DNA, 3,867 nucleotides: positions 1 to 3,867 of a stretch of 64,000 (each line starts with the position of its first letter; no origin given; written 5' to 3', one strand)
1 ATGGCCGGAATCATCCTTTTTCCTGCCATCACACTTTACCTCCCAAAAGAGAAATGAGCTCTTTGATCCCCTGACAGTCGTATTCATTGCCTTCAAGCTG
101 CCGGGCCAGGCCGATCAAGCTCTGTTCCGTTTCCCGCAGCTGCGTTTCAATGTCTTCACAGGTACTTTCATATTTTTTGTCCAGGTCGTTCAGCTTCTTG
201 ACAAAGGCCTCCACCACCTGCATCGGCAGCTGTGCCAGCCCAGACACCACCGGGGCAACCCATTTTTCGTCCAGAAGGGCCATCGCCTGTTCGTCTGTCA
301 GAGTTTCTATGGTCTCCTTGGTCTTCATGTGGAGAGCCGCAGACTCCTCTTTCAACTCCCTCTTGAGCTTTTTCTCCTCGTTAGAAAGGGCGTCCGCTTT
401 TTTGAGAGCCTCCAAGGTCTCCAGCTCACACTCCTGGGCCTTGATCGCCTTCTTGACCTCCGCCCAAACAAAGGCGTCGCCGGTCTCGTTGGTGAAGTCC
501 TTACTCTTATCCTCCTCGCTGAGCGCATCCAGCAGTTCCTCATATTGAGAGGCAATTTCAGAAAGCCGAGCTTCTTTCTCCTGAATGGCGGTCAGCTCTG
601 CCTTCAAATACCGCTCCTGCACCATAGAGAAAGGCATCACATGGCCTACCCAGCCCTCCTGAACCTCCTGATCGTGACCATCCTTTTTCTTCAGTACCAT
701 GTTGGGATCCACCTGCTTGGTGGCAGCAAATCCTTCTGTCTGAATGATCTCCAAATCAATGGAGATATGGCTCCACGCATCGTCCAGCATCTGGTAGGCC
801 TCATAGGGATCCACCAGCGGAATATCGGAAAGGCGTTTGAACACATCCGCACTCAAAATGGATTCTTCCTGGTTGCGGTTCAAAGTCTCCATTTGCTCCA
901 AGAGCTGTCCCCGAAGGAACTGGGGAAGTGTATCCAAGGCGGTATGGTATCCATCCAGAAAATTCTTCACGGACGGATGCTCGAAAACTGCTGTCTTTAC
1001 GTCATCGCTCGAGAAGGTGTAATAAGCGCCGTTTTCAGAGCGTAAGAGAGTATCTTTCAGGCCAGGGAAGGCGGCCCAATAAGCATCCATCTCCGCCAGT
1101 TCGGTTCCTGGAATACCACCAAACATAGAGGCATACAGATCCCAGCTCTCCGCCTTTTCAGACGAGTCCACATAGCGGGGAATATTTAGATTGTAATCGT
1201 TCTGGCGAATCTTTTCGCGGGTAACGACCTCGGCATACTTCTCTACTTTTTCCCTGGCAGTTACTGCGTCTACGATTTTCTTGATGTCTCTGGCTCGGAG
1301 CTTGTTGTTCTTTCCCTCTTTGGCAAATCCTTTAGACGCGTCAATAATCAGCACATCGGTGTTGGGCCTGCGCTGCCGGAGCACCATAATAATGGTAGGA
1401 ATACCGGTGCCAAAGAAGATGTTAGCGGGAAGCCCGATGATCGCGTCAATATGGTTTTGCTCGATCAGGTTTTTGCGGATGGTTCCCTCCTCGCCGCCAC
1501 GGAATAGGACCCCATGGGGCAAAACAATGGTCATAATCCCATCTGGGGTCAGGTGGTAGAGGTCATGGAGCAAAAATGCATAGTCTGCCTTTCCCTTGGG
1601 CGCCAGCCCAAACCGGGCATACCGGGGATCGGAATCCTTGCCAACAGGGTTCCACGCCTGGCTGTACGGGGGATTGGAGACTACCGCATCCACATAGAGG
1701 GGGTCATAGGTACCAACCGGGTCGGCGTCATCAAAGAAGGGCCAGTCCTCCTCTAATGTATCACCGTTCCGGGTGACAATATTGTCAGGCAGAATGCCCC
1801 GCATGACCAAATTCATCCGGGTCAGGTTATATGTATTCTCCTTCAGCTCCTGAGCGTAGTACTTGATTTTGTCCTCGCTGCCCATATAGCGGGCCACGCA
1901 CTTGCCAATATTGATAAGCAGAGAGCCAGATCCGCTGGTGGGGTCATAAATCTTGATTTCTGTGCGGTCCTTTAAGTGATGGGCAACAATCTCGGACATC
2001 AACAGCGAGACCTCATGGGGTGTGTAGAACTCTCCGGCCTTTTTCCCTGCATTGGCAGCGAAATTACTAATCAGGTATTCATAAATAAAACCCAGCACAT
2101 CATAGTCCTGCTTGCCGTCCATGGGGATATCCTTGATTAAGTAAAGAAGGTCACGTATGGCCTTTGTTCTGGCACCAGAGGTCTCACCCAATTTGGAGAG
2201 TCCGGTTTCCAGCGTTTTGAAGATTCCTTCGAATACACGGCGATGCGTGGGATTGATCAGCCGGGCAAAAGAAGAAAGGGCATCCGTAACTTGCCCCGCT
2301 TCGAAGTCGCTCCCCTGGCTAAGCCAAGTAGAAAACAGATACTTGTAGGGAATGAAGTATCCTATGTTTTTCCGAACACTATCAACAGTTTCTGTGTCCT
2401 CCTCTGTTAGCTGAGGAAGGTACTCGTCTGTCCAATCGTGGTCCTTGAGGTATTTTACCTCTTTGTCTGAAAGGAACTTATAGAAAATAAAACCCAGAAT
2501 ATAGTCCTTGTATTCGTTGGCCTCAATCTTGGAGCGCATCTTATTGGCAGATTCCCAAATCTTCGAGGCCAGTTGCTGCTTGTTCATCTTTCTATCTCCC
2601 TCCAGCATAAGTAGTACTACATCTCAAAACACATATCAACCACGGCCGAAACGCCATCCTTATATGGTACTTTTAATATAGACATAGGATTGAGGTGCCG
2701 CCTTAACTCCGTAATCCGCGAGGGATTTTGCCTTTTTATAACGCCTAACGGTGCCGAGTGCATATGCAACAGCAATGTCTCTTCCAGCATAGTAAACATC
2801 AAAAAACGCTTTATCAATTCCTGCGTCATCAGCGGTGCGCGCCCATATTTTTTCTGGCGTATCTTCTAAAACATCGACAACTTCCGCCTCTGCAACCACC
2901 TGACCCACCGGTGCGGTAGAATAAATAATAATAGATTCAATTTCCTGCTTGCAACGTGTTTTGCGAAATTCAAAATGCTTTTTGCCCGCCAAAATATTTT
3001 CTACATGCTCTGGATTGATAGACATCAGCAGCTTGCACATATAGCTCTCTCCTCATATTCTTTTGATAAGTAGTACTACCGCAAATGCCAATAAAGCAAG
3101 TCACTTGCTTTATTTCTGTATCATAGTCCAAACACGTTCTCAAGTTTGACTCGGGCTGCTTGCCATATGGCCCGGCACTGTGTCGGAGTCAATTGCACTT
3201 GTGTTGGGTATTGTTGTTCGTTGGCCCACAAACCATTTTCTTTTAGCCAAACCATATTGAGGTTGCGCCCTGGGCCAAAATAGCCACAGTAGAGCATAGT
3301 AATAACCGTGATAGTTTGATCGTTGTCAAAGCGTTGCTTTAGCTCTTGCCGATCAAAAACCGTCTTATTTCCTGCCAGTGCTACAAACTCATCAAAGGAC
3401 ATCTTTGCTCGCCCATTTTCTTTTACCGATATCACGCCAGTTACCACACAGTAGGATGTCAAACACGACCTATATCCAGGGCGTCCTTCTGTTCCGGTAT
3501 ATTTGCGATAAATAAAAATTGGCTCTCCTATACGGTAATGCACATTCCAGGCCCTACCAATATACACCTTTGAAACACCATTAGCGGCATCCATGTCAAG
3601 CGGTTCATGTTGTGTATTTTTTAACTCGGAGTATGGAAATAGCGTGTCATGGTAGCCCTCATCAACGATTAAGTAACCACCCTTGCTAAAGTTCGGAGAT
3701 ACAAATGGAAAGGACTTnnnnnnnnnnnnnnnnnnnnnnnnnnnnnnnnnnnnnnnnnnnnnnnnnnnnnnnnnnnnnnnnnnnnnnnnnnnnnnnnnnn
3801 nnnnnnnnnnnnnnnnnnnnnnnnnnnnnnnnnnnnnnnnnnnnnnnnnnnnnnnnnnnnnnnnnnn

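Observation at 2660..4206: GNAT-fusion plus ASCH gene pair embedded between a type I methylase and a type IV restriction enzyme: candidate nucleic-acid acyl writer/eraser or RM-linked effector module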

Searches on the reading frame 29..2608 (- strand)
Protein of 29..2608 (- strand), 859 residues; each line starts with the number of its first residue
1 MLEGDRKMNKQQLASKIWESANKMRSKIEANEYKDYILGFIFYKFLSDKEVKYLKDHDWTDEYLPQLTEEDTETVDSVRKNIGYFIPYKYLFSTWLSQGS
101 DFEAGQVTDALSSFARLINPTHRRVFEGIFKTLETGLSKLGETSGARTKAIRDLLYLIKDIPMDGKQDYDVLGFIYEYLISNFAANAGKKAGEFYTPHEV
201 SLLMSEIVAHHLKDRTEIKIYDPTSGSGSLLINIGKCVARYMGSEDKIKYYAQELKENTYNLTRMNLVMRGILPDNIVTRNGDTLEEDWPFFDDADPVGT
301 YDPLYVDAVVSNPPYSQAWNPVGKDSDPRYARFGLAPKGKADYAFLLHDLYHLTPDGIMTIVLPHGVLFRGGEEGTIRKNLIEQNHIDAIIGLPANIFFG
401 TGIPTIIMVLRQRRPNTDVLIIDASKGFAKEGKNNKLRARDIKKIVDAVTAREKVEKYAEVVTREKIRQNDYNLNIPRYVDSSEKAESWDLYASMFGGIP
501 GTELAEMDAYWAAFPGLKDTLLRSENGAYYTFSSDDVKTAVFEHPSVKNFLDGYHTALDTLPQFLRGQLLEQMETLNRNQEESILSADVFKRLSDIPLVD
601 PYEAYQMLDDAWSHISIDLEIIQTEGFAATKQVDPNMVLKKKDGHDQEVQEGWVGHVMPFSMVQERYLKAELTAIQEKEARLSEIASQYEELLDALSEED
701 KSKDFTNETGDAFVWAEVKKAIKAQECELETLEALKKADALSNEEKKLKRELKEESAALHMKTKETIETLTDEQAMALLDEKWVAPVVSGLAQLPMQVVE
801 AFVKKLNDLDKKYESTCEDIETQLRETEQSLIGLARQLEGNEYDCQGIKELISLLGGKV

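Call 3: search_protein_families(library=pfam, proteins=[window:29-2608:-], max_evalue=0.1)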
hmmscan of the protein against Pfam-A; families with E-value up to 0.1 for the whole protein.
window:29-2608:- (859 aa): 4 families
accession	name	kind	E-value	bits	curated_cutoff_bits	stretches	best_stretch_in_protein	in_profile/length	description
PF02384.22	N6_Mtase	-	2.6e-101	339.5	20.4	1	168-487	2-310/311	N-6 DNA Methylase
PF12161.14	HsdM_N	-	2.7e-16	60.9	24.5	1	13-154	1-131/135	HsdM N-terminal domain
PF07669.17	Eco57I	-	2.7e-06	28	25.3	1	302-398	71-171/171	Eco57I restriction-modification methylase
PF01170.24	UPF0020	-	0.015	15.4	22.3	0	217-318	29-134/197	RMKL-like, methyltransferase domain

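Call 4: search_protein_families(library=padloc, proteins=[window:29-2608:-], max_evalue=0.01)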
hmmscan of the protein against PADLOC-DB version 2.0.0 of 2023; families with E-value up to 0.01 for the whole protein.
window:29-2608:- (859 aa): 30 families (the best 25 are shown)
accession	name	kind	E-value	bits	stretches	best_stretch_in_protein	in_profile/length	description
PDLC03022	MTase_I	-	0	1283.7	1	8-853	1-856/857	Type I methyltransferase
PDLC03020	MTase_I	-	2.1e-214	710.2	1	8-399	1-392/410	Type I methyltransferase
PDLC03027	MTase_I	-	2.5e-153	510.5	2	159-831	123-799/810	Type I methyltransferase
PDLC03031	MTase_I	-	7.9e-105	349.8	1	7-833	2-826/834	Type I methyltransferase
PDLC03032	MTase_I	-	3.5e-98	327.9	2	168-813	136-759/1001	Type I methyltransferase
PDLC03019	MTase_I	-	3.3e-57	192.4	1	14-492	9-470/932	Type I methyltransferase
PDLC03038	MTase_I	-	1.5e-52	176.6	1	8-487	4-458/896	Type I methyltransferase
PDLC03039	MTase_I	-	3.8e-47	158.8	2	170-483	147-452/708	Type I methyltransferase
PDLC03033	MTase_I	-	5.5e-47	158.9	1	29-483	29-495/541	Type I methyltransferase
PDLC03029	MTase_I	-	3.7e-45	152.5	1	7-465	3-463/661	Type I methyltransferase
PDLC03240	MTase_II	-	5.4e-44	148.8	1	15-488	10-474/511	Type II methyltransferase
PDLC03028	MTase_I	-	1.1e-43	147.5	1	6-487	722-1197/1236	Type I methyltransferase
PDLC03021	MTase_I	-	2.7e-43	146.5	1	42-488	35-460/491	Type I methyltransferase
PDLC03035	MTase_I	-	9.3e-41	138.1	1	5-464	2-444/653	Type I methyltransferase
PDLC04134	mad2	-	1.2e-39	134.5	1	7-448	135-483/492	mads_2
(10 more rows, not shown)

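Call 10: search_protein_families(library=ncbifam, proteins=[window:29-2608:-], max_evalue=0.01)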
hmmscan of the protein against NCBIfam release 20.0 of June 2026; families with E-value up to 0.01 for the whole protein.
window:29-2608:- (859 aa): 4 families
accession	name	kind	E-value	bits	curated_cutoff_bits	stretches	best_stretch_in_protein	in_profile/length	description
TIGR00497.1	hsdM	equivalog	1e-102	344.5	242.75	1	10-491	2-497/515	type I restriction-modification system subunit M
NF047738.1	antiphage_MADS2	equivalog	1.8e-10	39.7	720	1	168-413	290-567/654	methylation-associated defense system DNA methyltransferase MAD2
TIGR03534.1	RF_mod_PrmC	equivalog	7.1e-09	35.5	199.1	1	206-359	78-215/253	peptide chain release factor N(5)-glutamine methyltransferase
TIGR02987.1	met_A_Alw26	exception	3.3e-08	32.7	353.5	1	189-316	1-123/523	Alw26I/Eco31I/Esp3I family type II restriction adenine-specific DNA-methyltransferase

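Call 67: find_encoding_contigs(protein=window:29-2587:-, flank=10000, max_places=4)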
Protein window:29-2587:- (852 aa): no gene with exactly this product is on record in the collection.

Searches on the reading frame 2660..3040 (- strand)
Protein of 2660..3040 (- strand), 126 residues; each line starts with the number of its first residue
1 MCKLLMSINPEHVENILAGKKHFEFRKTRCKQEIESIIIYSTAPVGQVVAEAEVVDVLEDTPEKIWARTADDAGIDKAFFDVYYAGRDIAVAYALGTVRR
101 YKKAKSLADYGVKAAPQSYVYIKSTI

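Call 3: search_protein_families(library=pfam, proteins=[window:2660-3040:-], max_evalue=0.1)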
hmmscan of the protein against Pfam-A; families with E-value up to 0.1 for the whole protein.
window:2660-3040:- (126 aa): 1 family
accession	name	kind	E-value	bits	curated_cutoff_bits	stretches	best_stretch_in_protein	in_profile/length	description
PF04266.20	ASCH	-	0.00048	21.2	21.2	1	6-59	1-55/103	ASCH domain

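Call 4: search_protein_families(library=padloc, proteins=[window:2660-3040:-], max_evalue=0.01)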
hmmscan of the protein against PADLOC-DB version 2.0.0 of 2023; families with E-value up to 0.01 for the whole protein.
window:2660-3040:- (126 aa): 3 families
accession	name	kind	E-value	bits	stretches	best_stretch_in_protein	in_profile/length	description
PDLC04425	PDC-M11B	-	1.1e-41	140.4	1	3-124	2-124/132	-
PDLC04424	PDC-M11B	-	4e-33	112.4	1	3-124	9-131/142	-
PDLC04423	PDC-M11B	-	3.4e-20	70.6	1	6-122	1-118/164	-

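Call 10: search_protein_families(library=ncbifam, proteins=[window:2660-3040:-], max_evalue=0.01)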
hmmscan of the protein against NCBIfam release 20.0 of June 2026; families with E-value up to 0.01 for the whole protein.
window:2660-3040:- (126 aa): 1 family
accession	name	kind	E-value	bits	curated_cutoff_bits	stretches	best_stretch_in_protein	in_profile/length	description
NF008917.0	PRK12279.1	equivalog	4e-11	42.7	526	1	5-123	192-311/311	50S ribosomal protein L22/unknown domain fusion protein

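Call 16: find_homologous_proteins(query=window:2660-3040:-, max_evalue=0.001)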
Query window:2660-3040:- (126 aa): 198 proteins with E <= 0.001 among 205 candidates; the best 120 are listed.
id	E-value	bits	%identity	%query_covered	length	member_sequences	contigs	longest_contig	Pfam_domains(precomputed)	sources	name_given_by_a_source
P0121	1.3e-73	263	98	98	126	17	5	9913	-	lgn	-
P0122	9.8e-69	247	88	100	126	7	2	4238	-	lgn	-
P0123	3.1e-68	245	88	100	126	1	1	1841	-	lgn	-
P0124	1.2e-67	243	89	98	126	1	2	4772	-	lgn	-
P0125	2.9e-67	242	88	100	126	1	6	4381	-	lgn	-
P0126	7.1e-67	241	87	100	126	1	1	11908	-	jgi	-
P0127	5.1e-66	238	87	100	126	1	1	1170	-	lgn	-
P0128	2.0e-64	233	85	100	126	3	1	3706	-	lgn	-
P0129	3.8e-64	232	83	100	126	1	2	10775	-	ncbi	-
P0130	8.3e-60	218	78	100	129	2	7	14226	-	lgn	-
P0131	2.7e-58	213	80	98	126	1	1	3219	-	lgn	-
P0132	7.3e-57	209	73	98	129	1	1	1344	-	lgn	-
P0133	5.5e-56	206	74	97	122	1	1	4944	-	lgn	-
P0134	1.5e-55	204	72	98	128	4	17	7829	-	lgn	-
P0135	1.7e-54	201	71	100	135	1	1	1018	-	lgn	-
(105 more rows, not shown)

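Call 65: search_solved_structures(query=A3, max_evalue=10, show_alignments=4)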
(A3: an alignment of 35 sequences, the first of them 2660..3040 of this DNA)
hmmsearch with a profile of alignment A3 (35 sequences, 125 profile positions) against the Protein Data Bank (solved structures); distinct sequences matched with E-value up to 10: 5.
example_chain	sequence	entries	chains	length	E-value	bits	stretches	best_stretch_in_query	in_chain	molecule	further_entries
5gus_A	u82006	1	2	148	2.4e-14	56.7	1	5-123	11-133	Helix-turn-helix domain-containing protein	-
5guq_A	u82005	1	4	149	2.5e-14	56.7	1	5-123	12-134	Helix-turn-helix domain-containing protein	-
5y6c_A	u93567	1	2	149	5.9e-14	55.4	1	5-99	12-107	Helix-turn-helix domain-containing protein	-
5y6b_A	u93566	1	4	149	1.4e-13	54.2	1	5-123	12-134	Helix-turn-helix domain-containing protein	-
2jcb_A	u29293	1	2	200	0.53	13.6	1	20-100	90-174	5-FORMYLTETRAHYDROFOLATE CYCLO-LIGASE FAMILY PROTEIN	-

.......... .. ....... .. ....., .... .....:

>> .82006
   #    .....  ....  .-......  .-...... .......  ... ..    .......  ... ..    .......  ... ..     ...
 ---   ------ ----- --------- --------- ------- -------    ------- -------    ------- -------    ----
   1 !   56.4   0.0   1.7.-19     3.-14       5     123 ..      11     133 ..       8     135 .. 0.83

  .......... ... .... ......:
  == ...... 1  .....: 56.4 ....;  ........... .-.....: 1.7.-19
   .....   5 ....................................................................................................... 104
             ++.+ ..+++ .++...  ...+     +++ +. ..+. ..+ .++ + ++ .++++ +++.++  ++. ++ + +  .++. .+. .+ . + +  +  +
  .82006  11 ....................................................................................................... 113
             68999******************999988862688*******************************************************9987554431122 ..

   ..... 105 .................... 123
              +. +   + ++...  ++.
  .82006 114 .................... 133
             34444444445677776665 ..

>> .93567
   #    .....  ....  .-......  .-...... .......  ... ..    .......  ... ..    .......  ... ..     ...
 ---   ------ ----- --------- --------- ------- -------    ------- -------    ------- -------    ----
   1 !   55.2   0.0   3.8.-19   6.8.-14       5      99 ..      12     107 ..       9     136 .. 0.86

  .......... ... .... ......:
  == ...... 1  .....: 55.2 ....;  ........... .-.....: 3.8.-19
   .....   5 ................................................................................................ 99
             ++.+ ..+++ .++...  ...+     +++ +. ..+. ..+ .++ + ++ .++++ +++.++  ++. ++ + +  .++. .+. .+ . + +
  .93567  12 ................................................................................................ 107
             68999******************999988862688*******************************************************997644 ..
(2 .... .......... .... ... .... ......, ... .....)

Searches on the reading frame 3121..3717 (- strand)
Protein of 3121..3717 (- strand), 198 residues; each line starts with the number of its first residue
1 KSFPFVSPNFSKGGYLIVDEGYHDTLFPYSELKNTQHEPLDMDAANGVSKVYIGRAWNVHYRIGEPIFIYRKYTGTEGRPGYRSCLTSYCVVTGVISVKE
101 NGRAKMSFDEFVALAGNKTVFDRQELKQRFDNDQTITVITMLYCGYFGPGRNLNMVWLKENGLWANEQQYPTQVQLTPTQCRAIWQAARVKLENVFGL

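Call 39: predict_structure(alignment_id=A2)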
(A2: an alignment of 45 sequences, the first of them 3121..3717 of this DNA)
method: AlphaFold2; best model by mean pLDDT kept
length: 198 residues; sequences in the alignment: 45
mean_pLDDT: 84.8   pTM: 0.82
mean pLDDT of the five models: 84.8, 83.5, 82.7, 81.9, 81.2
residues with pLDDT >= 90: 106; 70-90: 67; 50-70: 7; < 50: 18
segments of 3 or more residues with pLDDT < 50: 31-46
pLDDT, mean of each block of 10 residues (from residue 1): 76 93 71 38 55 86 94 85 89 95 96 86 93 95 87 93 91 94 96 83
secondary structure, 60 per line:
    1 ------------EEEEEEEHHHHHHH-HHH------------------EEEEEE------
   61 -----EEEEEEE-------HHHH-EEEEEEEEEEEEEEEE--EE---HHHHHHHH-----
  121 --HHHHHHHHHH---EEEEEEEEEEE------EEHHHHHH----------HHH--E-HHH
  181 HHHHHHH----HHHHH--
elements in order: E13-19 H20-26 E49-54 E66-72 H80-83 E85-100 H108-115 H123-132 E136-146 H155-160 H178-187 H192-196

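Call 41: fold_search(model_id=the predicted structure, library=pdb)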
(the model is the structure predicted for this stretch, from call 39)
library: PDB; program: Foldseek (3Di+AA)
matches with E <= 10: 182; with E <= 0.001: 8
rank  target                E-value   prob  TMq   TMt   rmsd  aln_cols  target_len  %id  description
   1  5guq_A                7.5e-05  1.00  0.51  0.68   4.3       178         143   12  Crystal structure of ASCH from Zymomonas mobilis (released 2017-08-30)
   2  5guq_C                8.6e-05  1.00  0.54  0.69   3.8       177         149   11  Crystal structure of ASCH from Zymomonas mobilis (released 2017-08-30)
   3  5y6c_A                8.6e-05  1.00  0.53  0.70   3.9       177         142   13  Crystal structure of ZmASCH S128A mutant protein from Zymomonas mobilis (released 2018-07-18)
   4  5y6b_B                9.7e-05  1.00  0.52  0.69   4.3       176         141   12  Crystal structure of ZmASCH Y47F mutant protein from Zymomonas mobilis (released 2018-07-18)
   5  5y6b_A                1.2e-04  1.00  0.51  0.67   4.3       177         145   12  Crystal structure of ZmASCH Y47F mutant protein from Zymomonas mobilis (released 2018-07-18)
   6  5gus_A                2.3e-04  1.00  0.52  0.69   5.4       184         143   11  Crystal structure of ASCH domain from Zymomonas mobilis (released 2017-08-30)
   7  5gus_B                3.2e-04  1.00  0.49  0.64   4.4       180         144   12  Crystal structure of ASCH domain from Zymomonas mobilis (released 2017-08-30)
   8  5y6b_D                3.8e-04  1.00  0.52  0.70   4.2       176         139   12  Crystal structure of ZmASCH Y47F mutant protein from Zymomonas mobilis (released 2018-07-18)
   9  9kyf_A                6.8e-03  1.00  0.38  0.68   3.7       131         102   11  Crystal structure of E.coli ac4C amidohydrolase YqfB (released 2025-08-20)
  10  2p5d                  1.1e-02  0.98  0.43  0.56   6.5       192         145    9  Crystal structure of MJECL36 from Methanocaldococcus jannaschii DSM 2661 (released 2007-09-18)
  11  9kyf_B                2.0e-02  0.99  0.38  0.68   3.7       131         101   11  Crystal structure of E.coli ac4C amidohydrolase YqfB (released 2025-08-20)
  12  9kyh_B                2.9e-02  0.99  0.38  0.67   3.7       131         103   11  Crystal structure of E.coli ac4C amidohydrolase YqfB in complex with ac4C (released 2025-08-20)
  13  6n0s                  3.4e-02  0.63  0.40  0.43   7.9       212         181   10  N-terminal domain of Staphylothermus marinus McrB (released 2019-11-13)
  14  3iuw_B                6.9e-02  0.92  0.30  0.66   4.7       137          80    5  Crystal structure of Activating signal cointegrator (NP_814290.1) from ENTEROCOCCUS FAECALIS V583 at 1.58 A resolution (released 2009-09-15)
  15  4u8t_E                2.0e-01  0.38  0.37  0.45   7.1       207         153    8  Crystal structure of YTH domain of Zygosaccharomyces rouxii MRB1 protein in complex with N6-Methyladenosine RNA (released 2014-09-10)
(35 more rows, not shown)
